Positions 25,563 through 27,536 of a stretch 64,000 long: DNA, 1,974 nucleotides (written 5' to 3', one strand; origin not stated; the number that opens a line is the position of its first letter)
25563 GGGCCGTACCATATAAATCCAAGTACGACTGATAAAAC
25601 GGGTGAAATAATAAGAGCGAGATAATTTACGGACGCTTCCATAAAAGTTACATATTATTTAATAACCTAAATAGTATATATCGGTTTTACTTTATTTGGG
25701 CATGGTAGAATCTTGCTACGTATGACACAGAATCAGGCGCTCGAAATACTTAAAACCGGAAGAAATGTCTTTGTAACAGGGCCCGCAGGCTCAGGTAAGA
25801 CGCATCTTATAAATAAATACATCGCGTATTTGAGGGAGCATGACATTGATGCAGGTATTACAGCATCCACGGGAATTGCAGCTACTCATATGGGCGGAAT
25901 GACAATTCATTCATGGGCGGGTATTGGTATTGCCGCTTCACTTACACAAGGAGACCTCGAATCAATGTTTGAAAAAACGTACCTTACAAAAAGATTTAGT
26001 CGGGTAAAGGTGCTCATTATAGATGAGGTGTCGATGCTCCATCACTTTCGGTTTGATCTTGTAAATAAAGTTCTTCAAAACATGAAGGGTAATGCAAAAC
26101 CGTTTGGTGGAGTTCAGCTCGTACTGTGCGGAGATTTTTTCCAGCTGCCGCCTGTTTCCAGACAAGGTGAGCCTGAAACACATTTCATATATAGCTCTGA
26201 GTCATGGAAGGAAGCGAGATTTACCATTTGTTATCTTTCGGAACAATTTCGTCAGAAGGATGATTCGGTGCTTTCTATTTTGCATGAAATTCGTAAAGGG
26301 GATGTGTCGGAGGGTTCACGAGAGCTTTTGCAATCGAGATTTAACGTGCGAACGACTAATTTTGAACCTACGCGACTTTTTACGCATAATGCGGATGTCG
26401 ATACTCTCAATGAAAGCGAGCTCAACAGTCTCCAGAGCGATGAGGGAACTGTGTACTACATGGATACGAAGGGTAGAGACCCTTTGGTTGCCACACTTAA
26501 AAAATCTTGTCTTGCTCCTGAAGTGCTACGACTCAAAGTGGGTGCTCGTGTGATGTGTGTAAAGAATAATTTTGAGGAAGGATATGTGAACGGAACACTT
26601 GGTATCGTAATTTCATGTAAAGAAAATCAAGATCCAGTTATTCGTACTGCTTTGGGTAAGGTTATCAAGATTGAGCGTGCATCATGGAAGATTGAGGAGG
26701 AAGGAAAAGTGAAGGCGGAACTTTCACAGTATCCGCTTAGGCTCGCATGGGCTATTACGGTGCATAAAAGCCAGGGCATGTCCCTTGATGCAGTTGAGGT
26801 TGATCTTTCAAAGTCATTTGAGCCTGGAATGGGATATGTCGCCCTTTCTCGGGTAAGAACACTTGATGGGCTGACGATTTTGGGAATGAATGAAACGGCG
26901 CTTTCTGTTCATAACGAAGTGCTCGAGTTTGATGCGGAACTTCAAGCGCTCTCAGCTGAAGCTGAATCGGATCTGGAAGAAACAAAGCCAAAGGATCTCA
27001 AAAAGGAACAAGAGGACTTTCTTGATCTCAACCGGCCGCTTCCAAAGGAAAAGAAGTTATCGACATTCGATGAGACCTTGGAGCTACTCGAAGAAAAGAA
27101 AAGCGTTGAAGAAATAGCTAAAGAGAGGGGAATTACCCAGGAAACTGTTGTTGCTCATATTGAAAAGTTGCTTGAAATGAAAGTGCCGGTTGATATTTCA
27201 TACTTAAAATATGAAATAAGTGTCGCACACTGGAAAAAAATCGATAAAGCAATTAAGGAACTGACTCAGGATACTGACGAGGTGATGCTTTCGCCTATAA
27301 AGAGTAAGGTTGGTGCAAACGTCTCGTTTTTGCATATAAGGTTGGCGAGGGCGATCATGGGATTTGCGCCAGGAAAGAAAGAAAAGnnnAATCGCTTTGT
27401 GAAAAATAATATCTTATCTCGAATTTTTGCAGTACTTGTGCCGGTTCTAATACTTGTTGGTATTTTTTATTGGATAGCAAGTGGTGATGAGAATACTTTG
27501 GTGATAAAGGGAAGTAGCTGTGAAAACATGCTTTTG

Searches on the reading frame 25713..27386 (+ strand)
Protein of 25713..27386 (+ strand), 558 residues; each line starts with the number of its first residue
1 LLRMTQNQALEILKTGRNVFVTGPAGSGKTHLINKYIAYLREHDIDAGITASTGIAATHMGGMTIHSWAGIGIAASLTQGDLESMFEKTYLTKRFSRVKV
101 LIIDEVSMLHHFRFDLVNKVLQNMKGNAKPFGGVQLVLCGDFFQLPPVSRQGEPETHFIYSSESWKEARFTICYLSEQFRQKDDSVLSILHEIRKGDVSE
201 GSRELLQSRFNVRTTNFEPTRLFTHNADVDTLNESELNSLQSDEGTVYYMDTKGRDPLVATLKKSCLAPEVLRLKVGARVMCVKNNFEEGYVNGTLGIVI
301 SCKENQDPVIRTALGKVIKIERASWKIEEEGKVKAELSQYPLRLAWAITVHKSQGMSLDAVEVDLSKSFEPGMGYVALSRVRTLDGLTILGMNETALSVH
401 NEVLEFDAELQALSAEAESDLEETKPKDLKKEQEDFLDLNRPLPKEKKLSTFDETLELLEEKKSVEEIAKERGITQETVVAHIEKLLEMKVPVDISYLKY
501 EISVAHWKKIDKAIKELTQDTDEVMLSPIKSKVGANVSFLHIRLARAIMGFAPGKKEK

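Call 25: search_protein_families(library=pfam, proteins=[window:25713-27386:+], max_evalue=0.01)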
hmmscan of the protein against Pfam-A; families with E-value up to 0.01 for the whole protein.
window:25713-27386:+ (558 aa): 26 families (the best 25 are shown)
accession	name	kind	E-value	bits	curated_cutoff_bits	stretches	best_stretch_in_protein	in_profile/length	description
PF05970.20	PIF1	-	9e-39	133.8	25.9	1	13-185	19-193/223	PIF1-like helicase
PF14493.12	HTH_40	-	2.6e-18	66.5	27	1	452-546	2-89/89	Helix-turn-helix domain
PF13604.12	AAA_30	-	1.7e-15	57.7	27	1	3-202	3-177/191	AAA domain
PF13245.12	AAA_19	-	5.6e-15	56.1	25.1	1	6-149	1-133/134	AAA domain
PF21530.3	Pif1_2B_dom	-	2.2e-10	40.5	23.9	1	260-300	4-45/47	DNA helicase Pif1, 2B domain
PF13401.12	AAA_22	-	2.1e-07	31.8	27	1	15-140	4-122/130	AAA domain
PF01443.25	Viral_helicase1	-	2.5e-07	31.2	21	1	20-182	2-133/228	Viral superfamily 1 RNA helicase core domain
PF00270.35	DEAD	-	3.7e-07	30.5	26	1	5-33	3-31/167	DEAD/DEAH box helicase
PF02689.20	Herpes_Helicase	-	1.2e-06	27.3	27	1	340-388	725-775/808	Helicase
PF13191.12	AAA_16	-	5.2e-05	24.3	32.6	1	10-46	16-52/167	AAA ATPase domain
PF03266.21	NTPase_1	-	0.00015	22.1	23.9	1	18-46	1-29/168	NTPase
PF18335.7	SH3_13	-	0.00035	20.7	41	1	274-307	26-59/65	ATP-dependent RecD-like DNA helicase SH3 domain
PF13479.12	AAA_24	-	0.00039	20.8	27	1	17-127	3-94/195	AAA domain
PF01637.24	ATPase_2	-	0.0005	20.4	33.2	1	16-46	20-50/225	ATPase domain predominantly from Archaea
PF07693.20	KAP_NTPase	-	0.00057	19.7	20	1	15-176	19-57/293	KAP family P-loop domain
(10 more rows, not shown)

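Call 89: search_protein_families(library=padloc, proteins=[window:25713-27386:+], max_evalue=0.001)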
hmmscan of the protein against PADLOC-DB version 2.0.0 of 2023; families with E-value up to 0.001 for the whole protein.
window:25713-27386:+ (558 aa): 13 families
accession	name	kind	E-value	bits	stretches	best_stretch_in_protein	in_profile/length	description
PDLC01734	typeIV_RecD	-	2.3e-22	77.1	1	4-382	342-709/763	RecD_0_IVD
PDLC01148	RecD_like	-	1.3e-20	71.3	1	5-406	317-695/719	RecD/Tra ATPase fused to N-terminal HHH domain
PDLC05065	PDC-S68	-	1.5e-19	67.3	2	5-154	609-750/1221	-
PDLC05064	PDC-S68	-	1.7e-19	67.1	2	20-187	704-862/1273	-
PDLC04476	PDC-M16A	-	1.9e-14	51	1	15-307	22-330/691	-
PDLC04475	PDC-M16A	-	1.9e-13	47.8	1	11-306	25-335/721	-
PDLC05066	PDC-S68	-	2.6e-10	37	1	6-150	583-723/1202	-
PDLC05035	PDC-S53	-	1.9e-09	34.2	1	13-197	507-661/900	-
PDLC04140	mad8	-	1e-05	23.2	1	13-91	24-70/314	mads_8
PDLC04474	PDC-M16A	-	3.8e-05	20.3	0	337-368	641-672/917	-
PDLC00185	HamB1|HamB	-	0.00012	18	0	6-39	147-180/871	DEAD-box helicase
PDLC04472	PDC-M16A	-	0.00014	18.3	1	18-195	241-439/930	-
PDLC01438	Csa3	-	0.0002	19.5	1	419-501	121-193/305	"CAS-I,CAS-II,CAS-III,CAS-IV,CAS-V,CAS-VI; associated_signaling"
